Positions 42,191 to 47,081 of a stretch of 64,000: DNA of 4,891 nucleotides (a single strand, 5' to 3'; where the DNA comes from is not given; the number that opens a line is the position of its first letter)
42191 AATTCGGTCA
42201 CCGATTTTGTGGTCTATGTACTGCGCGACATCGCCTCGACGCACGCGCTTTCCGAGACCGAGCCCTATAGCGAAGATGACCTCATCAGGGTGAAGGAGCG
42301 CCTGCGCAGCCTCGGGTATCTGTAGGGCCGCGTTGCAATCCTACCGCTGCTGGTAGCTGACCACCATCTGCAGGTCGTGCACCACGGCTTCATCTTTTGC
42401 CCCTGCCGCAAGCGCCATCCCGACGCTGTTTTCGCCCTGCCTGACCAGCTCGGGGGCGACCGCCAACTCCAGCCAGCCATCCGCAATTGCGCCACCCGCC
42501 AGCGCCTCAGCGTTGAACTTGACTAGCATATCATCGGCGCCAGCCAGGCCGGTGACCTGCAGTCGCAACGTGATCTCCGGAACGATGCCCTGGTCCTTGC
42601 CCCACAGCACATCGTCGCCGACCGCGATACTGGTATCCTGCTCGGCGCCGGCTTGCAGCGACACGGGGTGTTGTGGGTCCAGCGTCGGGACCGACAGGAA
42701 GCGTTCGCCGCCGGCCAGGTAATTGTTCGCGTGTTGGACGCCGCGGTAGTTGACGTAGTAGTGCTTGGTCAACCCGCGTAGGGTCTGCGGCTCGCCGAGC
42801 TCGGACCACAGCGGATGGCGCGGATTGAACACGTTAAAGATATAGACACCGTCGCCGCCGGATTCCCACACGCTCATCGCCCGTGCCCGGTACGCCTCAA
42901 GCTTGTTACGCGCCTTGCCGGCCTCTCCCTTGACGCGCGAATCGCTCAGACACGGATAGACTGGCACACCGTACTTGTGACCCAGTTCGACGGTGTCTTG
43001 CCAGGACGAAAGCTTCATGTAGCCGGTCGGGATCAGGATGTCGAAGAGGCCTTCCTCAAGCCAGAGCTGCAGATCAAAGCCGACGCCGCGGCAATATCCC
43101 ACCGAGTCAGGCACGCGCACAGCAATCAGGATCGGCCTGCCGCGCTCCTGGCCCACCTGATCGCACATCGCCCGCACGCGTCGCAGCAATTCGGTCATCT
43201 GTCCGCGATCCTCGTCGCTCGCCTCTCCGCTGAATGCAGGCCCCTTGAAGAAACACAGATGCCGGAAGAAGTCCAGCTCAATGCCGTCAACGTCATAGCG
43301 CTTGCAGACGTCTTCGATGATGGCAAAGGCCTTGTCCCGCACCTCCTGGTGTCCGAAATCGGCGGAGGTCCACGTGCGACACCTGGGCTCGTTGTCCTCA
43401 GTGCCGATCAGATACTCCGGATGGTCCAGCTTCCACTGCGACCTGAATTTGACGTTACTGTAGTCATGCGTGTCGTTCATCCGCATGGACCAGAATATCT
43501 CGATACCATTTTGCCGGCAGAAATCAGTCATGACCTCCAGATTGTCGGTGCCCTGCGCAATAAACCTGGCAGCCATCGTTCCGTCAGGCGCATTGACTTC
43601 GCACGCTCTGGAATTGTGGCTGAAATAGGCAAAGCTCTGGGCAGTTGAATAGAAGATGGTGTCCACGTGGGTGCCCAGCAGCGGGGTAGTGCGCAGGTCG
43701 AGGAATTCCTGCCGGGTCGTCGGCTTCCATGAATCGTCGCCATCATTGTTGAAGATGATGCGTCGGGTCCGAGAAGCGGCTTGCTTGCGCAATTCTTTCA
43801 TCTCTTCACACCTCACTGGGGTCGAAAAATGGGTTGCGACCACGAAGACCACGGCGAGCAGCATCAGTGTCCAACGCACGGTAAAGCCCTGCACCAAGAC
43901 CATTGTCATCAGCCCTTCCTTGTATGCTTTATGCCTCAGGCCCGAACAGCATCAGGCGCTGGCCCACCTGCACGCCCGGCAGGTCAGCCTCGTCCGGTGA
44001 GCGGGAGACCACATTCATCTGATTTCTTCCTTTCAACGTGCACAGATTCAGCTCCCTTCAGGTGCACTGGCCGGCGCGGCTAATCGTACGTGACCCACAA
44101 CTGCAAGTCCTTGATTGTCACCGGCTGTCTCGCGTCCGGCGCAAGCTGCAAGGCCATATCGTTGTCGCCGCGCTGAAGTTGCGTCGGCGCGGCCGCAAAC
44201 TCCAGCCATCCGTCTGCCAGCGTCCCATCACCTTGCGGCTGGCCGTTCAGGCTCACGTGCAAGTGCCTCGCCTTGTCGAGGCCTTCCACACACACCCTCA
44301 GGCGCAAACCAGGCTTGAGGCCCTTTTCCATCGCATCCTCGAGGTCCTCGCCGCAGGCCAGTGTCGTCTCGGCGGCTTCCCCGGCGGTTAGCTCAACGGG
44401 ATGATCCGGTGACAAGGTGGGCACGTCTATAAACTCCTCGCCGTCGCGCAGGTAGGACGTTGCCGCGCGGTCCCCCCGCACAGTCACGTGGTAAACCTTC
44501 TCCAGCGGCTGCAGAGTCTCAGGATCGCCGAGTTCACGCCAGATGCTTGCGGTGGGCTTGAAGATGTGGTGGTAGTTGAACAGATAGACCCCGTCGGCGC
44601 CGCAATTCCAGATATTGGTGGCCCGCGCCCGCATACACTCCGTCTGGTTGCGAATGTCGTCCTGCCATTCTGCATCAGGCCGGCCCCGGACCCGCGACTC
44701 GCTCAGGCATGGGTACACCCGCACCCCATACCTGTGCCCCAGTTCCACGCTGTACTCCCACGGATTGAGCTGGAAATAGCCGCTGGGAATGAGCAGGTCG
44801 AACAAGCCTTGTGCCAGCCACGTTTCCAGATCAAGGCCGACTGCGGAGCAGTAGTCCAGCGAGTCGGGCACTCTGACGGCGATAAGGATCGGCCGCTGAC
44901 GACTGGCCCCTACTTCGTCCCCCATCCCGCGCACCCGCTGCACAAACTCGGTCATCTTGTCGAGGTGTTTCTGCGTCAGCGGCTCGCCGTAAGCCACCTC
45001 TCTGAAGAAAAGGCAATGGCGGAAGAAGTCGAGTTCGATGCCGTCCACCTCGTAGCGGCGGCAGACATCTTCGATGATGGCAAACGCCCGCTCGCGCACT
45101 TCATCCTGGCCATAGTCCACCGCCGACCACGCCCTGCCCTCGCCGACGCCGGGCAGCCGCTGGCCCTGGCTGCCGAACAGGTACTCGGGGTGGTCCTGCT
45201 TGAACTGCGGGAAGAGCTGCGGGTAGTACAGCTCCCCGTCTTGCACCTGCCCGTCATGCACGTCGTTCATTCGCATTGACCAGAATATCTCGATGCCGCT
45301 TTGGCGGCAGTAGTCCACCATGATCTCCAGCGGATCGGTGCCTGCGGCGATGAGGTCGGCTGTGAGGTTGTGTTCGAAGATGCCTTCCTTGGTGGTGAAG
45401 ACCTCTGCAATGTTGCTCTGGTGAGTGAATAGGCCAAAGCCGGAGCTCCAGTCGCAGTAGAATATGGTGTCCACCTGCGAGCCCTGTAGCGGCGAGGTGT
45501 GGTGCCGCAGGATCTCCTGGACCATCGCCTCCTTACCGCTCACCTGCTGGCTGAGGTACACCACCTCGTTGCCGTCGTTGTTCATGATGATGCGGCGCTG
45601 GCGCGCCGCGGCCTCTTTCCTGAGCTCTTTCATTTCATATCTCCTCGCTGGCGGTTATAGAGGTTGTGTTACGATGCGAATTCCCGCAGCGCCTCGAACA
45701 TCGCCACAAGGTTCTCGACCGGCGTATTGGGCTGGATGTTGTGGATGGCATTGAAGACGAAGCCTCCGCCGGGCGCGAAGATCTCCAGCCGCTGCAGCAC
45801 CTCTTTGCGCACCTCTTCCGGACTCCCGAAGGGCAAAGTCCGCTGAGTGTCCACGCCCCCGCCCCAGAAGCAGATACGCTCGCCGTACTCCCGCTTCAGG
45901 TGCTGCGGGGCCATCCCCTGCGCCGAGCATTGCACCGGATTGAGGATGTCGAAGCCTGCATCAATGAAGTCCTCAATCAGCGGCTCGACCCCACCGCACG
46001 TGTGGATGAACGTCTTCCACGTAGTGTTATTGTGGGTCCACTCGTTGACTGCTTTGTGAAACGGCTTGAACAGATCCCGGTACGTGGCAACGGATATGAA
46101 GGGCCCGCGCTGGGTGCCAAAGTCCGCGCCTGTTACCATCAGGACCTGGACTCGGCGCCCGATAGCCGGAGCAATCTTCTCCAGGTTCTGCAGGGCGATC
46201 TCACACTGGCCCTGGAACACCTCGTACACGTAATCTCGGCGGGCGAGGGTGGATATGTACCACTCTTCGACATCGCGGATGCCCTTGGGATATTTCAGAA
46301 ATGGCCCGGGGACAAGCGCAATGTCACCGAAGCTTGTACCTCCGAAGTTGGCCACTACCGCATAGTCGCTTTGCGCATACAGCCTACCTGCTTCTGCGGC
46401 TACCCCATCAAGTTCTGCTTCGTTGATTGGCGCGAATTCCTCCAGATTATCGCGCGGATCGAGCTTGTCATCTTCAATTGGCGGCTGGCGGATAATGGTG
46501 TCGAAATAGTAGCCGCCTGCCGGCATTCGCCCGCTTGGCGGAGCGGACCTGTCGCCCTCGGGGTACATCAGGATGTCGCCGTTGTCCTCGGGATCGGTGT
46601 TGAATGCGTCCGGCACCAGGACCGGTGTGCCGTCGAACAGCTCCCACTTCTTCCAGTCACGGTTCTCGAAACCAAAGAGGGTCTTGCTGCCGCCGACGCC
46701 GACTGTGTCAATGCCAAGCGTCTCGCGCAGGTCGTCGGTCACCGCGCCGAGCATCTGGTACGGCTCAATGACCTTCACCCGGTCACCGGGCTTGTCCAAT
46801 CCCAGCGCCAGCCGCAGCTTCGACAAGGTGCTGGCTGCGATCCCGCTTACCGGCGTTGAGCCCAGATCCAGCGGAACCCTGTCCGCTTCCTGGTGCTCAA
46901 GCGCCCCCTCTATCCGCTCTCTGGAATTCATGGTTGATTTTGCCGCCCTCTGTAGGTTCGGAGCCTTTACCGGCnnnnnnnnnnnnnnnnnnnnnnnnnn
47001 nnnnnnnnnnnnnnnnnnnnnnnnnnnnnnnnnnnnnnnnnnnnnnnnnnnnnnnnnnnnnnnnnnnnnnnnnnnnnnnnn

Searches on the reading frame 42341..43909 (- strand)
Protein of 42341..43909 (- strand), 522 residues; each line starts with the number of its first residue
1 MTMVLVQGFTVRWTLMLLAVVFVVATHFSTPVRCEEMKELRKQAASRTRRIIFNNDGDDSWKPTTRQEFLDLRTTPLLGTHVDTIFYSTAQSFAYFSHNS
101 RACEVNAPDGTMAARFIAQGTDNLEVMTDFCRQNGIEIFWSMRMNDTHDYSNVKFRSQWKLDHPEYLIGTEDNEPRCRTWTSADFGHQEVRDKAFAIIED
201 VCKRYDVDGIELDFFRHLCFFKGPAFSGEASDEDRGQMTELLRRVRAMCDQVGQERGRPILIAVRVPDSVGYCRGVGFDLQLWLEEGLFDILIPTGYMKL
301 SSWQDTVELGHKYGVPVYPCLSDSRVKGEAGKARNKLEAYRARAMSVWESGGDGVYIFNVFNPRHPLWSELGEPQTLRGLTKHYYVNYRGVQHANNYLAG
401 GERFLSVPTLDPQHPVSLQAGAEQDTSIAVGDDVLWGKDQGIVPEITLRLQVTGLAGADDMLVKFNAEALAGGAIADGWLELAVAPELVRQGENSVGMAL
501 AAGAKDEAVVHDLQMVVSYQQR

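Call 89: search_protein_families(library=pfam, proteins=[window:42341-43909:-], max_evalue=0.00001)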
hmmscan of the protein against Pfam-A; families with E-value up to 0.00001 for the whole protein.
window:42341-43909:- (522 aa): 1 family
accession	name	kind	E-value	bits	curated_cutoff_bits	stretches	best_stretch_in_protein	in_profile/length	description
PF02638.21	GHL10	-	7.8e-06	25.6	27.9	0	118-216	66-164/311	Glycosyl hydrolase-like 10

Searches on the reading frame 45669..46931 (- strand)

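Call 89: search_protein_families(library=pfam, proteins=[window:45669-46931:-], max_evalue=0.00001)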
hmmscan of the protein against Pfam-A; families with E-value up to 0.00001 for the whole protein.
window:45669-46931:- (420 aa): 1 family
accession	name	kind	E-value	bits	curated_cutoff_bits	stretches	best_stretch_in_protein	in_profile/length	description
PF01208.23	URO-D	-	8.6e-15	55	23.9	1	274-417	207-345/346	Uroporphyrinogen decarboxylase (URO-D)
